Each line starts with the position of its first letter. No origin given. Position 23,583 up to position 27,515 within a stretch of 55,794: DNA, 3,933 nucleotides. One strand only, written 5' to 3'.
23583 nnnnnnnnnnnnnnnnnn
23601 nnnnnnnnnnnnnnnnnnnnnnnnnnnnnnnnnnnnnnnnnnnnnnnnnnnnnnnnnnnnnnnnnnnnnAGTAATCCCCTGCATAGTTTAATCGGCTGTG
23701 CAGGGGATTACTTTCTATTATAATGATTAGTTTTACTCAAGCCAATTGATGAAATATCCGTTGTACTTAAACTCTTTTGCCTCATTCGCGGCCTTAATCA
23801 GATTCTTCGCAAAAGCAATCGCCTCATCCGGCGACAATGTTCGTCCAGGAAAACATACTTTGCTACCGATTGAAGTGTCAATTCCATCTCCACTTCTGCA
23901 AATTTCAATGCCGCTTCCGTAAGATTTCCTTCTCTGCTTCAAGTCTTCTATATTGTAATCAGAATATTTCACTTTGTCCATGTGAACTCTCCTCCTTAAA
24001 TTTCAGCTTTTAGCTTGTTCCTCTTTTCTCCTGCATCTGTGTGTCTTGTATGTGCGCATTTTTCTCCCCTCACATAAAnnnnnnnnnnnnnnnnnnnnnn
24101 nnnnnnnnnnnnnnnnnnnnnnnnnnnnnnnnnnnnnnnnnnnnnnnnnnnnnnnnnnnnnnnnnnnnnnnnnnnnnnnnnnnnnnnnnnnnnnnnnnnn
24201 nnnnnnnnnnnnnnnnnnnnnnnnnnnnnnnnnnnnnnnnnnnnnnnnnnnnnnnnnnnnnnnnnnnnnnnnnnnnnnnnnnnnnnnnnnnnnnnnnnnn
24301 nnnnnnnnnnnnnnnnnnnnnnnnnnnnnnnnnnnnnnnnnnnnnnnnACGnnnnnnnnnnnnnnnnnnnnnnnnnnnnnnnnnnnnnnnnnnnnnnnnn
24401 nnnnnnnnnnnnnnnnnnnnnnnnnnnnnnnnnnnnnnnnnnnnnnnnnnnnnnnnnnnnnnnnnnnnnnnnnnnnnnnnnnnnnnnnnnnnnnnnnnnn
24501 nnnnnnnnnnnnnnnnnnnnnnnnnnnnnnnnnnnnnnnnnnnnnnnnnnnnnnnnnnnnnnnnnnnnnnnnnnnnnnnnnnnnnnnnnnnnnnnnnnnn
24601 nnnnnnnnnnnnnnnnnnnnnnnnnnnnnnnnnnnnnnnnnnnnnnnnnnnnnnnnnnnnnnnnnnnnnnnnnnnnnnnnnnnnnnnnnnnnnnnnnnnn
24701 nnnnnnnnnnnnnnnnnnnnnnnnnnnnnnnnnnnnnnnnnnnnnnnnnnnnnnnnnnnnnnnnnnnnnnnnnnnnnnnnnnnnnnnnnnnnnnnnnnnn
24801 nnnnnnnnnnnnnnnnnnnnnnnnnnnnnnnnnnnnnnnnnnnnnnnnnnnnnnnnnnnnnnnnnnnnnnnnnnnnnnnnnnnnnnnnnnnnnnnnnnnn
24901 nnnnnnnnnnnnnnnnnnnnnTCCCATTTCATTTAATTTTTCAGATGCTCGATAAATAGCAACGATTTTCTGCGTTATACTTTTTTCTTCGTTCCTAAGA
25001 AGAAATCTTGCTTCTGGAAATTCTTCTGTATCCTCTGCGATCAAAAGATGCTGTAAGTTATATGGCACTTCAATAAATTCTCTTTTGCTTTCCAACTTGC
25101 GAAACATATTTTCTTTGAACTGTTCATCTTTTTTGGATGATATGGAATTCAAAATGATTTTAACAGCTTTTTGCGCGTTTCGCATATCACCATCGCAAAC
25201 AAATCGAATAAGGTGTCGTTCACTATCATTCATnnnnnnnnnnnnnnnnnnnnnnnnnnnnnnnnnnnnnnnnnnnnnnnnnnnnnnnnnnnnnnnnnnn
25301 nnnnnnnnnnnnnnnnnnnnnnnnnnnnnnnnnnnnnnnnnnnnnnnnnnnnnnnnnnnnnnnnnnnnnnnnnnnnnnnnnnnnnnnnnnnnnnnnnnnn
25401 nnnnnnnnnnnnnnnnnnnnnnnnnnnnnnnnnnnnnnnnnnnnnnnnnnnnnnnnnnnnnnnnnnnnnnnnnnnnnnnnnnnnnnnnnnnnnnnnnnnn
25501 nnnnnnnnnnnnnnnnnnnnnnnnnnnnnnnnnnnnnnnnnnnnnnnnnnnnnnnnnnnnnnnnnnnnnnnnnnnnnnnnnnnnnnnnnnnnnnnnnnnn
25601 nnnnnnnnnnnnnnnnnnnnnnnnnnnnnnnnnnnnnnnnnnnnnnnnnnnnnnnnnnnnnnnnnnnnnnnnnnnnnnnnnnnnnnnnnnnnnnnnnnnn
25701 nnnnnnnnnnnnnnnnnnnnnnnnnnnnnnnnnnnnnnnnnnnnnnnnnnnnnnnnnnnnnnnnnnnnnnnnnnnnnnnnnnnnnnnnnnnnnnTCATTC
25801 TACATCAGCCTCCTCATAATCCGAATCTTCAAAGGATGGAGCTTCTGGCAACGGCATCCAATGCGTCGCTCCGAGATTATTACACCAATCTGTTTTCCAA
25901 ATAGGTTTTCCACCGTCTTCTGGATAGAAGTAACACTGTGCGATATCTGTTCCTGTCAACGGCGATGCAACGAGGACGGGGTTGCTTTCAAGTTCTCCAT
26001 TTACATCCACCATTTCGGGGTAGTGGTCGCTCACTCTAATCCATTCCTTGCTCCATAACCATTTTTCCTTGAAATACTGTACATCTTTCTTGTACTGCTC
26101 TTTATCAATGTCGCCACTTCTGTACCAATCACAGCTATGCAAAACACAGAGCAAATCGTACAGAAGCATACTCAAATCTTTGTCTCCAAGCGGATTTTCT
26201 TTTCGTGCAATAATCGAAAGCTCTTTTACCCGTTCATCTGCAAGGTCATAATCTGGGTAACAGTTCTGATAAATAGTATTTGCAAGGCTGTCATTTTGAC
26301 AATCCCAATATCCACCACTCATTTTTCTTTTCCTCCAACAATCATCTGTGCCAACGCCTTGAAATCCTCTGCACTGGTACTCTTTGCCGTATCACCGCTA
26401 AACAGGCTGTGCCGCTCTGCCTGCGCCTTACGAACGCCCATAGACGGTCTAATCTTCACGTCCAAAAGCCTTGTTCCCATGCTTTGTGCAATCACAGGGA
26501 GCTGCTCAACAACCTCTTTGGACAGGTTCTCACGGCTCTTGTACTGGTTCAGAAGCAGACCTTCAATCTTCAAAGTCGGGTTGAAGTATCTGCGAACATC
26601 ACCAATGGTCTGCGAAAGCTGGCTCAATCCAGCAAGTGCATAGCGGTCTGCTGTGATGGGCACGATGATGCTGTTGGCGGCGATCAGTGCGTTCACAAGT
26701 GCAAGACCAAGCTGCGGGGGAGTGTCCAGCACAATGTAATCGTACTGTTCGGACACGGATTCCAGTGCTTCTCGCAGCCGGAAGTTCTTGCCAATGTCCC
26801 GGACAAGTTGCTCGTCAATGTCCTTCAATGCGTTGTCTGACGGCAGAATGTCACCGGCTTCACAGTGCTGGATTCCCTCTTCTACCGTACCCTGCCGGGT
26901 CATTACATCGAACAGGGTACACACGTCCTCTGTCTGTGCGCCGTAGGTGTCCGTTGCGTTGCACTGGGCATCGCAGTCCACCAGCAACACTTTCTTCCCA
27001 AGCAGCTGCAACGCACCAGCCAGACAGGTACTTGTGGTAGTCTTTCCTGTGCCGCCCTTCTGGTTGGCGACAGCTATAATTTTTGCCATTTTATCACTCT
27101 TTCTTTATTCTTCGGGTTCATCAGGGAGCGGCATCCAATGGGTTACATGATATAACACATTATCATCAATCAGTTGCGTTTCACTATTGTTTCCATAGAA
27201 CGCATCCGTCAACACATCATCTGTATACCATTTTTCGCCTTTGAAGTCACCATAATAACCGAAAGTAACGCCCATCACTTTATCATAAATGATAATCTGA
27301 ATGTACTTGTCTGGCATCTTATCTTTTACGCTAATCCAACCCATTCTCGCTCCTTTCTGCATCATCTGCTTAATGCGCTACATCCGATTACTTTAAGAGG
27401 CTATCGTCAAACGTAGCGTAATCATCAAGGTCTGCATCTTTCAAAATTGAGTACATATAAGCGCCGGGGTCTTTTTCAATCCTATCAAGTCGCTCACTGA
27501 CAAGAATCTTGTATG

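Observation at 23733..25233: AT-rich AAA+ ATPase / 2-TM protein / small protein cassette appended to the plasmid-maintenance operon: candidate novel defence or addiction module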

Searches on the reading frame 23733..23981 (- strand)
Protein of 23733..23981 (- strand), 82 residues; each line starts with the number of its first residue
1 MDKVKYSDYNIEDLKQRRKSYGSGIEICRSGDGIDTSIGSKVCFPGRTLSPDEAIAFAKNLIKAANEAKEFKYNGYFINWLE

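Call 3: search_protein_families(library=pfam, proteins=[window:23733-23981:-], max_evalue=0.1)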
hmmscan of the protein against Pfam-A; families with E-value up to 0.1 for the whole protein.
window:23733-23981:- (82 aa): 0 families

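Call 4: search_protein_families(library=padloc, proteins=[window:23733-23981:-], max_evalue=0.1)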
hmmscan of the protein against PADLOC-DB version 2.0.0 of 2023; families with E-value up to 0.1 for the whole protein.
window:23733-23981:- (82 aa): 0 families

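Call 5: search_protein_families(library=phrogs, proteins=[window:23733-23981:-], max_evalue=0.01)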
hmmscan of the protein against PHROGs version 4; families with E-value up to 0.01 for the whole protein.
window:23733-23981:- (82 aa): 0 families

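Call 6: search_protein_families(library=ncbifam, proteins=[window:23733-23981:-], max_evalue=0.1)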
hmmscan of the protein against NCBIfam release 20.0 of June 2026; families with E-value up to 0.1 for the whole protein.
window:23733-23981:- (82 aa): 0 families

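Call 64: search_protein_representatives(protein=window:23733-23981:-)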
Query: 82 residues. Proteins with E-value up to 0.001 (for the whole library): 11; up to 1e-10: 4; up to 1e-30: 1. The best 11 are listed.
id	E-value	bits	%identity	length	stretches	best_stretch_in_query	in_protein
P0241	7.5e-45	166.2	93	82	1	1-82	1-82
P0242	1.1e-18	82.9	100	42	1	1-42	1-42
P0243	7.7e-15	70.6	45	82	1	4-80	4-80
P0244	7.8e-12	61.0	42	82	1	2-81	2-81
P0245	1.5e-06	44.2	40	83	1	1-81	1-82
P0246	4.6e-06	42.7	38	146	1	2-79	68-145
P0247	8.0e-06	41.9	43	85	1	16-78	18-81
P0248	2.4e-05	40.4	47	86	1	3-78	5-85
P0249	4.5e-05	39.5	46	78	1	20-79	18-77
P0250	4.4e-04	36.3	67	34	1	52-81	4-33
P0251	7.7e-04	35.6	33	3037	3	7-42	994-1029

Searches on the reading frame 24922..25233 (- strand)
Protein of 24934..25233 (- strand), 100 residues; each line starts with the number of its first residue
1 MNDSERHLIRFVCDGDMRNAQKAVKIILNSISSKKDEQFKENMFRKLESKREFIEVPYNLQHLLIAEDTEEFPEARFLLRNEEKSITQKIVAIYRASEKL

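Call 76: search_protein_families(library=padloc, proteins=[window:24934-25233:-], max_evalue=1)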
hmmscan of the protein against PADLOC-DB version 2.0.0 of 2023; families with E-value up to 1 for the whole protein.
seq(100 aa): 1 family
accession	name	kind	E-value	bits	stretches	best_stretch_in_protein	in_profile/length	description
PDLC02727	PbeC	-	0.0044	13.6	1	15-91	220-290/660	PbeC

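Call 80: search_protein_families(library=phrogs, proteins=[window:24934-25233:-], max_evalue=0.01)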
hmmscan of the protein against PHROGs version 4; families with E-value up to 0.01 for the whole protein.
seq(100 aa): 0 families

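Call 82: predict_structure(alignment_id=A6)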
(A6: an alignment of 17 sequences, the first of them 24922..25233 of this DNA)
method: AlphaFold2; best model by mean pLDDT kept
length: 104 residues; sequences in the alignment: 17
mean_pLDDT: 72.6   pTM: 0.46
mean pLDDT of the five models: 72.6, 65.1, 65.1, 61.5, 49.9
residues with pLDDT >= 90: 0; 70-90: 62; 50-70: 34; < 50: 8
segments of 3 or more residues with pLDDT < 50: 66-69
pLDDT, mean of each block of 10 residues (from residue 1): 84 82 88 84 83 61 51 54 73 72 58
secondary structure, 60 per line:
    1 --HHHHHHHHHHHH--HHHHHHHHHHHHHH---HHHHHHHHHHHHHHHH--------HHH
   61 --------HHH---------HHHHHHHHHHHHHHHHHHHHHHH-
elements in order: H3-14 H17-30 H34-49 H81-103

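Call 84: fold_search(model_id=the predicted structure, library=pdb)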
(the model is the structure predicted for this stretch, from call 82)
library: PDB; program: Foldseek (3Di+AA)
matches with E <= 10: 10; with E <= 0.001: 0
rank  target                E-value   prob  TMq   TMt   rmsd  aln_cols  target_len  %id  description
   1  5b1o_B                1.8e+00  0.44  0.31  0.54  10.9        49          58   18  DHp domain structure of EnvZ P248A mutant (released 2016-12-14)
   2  5b1n                  5.9e+00  0.16  0.30  0.52  10.5        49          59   14  DHp domain structure of EnvZ from Escherichia coli (released 2016-12-14)
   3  5g05_O                7.2e+00  0.07  0.29  0.06   6.3        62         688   14  Cryo-EM structure of combined apo phosphorylated APC (released 2016-05-25)
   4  2lfr_MODEL_1_A        7.7e+00  0.15  0.31  0.29   8.3        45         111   18  Solution structure of the chimeric Af1503 HAMP- EnvZ DHp homodimer (released 2011-08-24)
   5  3zcc_A                8.3e+00  0.13  0.31  0.29   9.3        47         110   13  High resolution structure of the asymmetric R333G Hamp-Dhp mutant (released 2012-12-26)
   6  8etg_i                8.3e+00  0.08  0.25  0.33   6.3        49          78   16  Fkbp39 associated 60S nascent ribosome State 3 (released 2022-11-30)
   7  8esq_i                8.8e+00  0.08  0.25  0.30   7.7        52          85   19  Ytm1 associated nascent 60S ribosome State 2 (released 2022-11-30)
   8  7z3r_A                8.8e+00  0.03  0.23  0.18  12.0        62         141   18  Crystal structure of the mouse leptin:LepR-IgCRH2 complex to 2.95 A resolution. (released 2023-03-22)
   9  8a3w_i                9.4e+00  0.08  0.25  0.30   7.4        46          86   24  CRYO-EM STRUCTURE OF LEISHMANIA MAJOR 80S RIBOSOME : WILD TYPE (released 2023-12-20)
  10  1jyo_F                9.4e+00  0.02  0.22  0.22  11.5        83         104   12  Structure of the Salmonella Virulence Effector SptP in Complex with its Secretion Chaperone SicP (released 2001-11-07)

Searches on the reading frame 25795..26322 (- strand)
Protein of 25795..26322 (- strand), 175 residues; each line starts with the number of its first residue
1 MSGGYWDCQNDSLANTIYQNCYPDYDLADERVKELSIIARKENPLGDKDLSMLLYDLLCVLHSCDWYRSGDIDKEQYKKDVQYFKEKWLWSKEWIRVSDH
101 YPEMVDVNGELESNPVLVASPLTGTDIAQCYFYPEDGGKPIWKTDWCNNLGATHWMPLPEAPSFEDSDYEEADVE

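Call 3: search_protein_families(library=pfam, proteins=[window:25795-26322:-], max_evalue=0.1)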
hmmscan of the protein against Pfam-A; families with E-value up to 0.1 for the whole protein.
window:25795-26322:- (175 aa): 1 family
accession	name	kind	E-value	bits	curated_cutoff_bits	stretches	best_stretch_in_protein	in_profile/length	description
PF04448.17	DUF551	-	9.7e-08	33.2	22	1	93-162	1-67/68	Protein of unknown function (DUF551)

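Call 4: search_protein_families(library=padloc, proteins=[window:25795-26322:-], max_evalue=0.1)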
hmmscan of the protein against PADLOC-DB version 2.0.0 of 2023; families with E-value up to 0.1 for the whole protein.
window:25795-26322:- (175 aa): 0 families

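Call 5: search_protein_families(library=phrogs, proteins=[window:25795-26322:-], max_evalue=0.01)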
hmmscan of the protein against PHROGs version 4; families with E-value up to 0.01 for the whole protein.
window:25795-26322:- (175 aa): 4 families
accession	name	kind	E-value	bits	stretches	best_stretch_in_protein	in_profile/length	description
phrog_924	-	unknown function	2e-06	28.6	1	93-171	91-159/267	-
phrog_6724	-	unknown function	0.00014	23.6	1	48-87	58-97/100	-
phrog_7704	-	unknown function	0.0028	18.6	1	76-163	86-170/173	-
phrog_60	-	unknown function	0.0039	17.9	1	94-162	223-279/461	-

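Call 6: search_protein_families(library=ncbifam, proteins=[window:25795-26322:-], max_evalue=0.1)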
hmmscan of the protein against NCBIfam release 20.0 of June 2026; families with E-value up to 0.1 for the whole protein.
window:25795-26322:- (175 aa): 0 families

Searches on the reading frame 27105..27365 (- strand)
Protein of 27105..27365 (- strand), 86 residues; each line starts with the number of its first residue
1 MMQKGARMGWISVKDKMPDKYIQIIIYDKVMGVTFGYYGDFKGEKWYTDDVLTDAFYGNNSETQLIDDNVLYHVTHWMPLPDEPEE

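Call 3: search_protein_families(library=pfam, proteins=[window:27105-27365:-], max_evalue=0.1)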
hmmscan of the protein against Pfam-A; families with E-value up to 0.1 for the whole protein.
window:27105-27365:- (86 aa): 1 family
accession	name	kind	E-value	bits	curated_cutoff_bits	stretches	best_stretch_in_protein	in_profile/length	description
PF04448.17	DUF551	-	6e-14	53.1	22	1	9-85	1-68/68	Protein of unknown function (DUF551)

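Call 5: search_protein_families(library=phrogs, proteins=[window:27105-27365:-], max_evalue=0.01)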
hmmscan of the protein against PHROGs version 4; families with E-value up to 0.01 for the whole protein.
window:27105-27365:- (86 aa): 4 families
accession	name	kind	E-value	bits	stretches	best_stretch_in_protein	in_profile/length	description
phrog_924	-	unknown function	1.6e-14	55.1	1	3-86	85-152/267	-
phrog_7704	-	unknown function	1.9e-11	45.2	1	7-86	106-171/173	-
phrog_60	-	unknown function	2e-09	38.6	1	9-86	222-281/461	-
phrog_6925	-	unknown function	1.8e-06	29.2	1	8-86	39-113/113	-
